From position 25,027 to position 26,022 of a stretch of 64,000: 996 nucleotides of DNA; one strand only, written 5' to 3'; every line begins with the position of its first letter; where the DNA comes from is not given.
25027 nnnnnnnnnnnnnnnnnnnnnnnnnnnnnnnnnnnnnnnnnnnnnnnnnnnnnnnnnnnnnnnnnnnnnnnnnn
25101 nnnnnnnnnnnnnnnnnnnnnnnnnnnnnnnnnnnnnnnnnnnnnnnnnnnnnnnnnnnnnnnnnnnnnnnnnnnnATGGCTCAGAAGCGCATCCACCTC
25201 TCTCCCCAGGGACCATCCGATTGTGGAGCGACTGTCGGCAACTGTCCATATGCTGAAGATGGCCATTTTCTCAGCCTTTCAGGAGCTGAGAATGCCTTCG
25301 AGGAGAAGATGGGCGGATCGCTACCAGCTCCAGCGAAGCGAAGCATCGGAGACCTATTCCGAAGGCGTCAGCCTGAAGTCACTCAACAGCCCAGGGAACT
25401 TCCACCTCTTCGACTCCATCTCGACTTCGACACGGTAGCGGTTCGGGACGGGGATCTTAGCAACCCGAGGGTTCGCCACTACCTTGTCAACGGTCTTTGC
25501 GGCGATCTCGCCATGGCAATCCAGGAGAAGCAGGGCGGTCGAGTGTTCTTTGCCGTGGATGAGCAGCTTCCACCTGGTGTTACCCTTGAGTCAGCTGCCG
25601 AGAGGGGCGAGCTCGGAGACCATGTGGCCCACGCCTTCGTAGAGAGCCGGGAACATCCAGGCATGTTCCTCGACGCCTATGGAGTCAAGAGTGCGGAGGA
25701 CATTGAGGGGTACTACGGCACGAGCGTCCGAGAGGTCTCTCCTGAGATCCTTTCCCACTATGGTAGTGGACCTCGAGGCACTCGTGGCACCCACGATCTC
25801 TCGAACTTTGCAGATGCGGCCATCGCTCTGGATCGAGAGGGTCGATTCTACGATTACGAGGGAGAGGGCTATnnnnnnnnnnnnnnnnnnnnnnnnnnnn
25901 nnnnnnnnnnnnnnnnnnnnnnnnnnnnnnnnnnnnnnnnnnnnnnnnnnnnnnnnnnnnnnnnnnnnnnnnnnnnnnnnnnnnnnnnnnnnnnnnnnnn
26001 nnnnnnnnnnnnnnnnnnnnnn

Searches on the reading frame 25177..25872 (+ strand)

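Call 59: search_protein_families(library=pfam, alignment_id=A5, max_evalue=0.001)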
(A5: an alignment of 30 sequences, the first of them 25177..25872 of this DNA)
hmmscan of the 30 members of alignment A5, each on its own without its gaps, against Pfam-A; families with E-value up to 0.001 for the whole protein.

A. member 1, window:25177-25872:+ (232 aa): 0 families

B. families by the number of members that match (of 30 scanned): 6 families
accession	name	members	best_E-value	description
PF14025.11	DUF4241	1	6.1e-24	Protein of unknown function (DUF4241)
PF03724.22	META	1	1.1e-10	META domain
PF18143.6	HAD_SAK_2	1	2.8e-09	HAD domain in Swiss Army Knife RNA repair proteins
PF03819.22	MazG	1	3.1e-09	MazG nucleotide pyrophosphohydrolase domain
PF10263.15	SprT-like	1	7.8e-09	SprT-like family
PF01503.22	PRA-PH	1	5.9e-06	Phosphoribosyl-ATP pyrophosphohydrolase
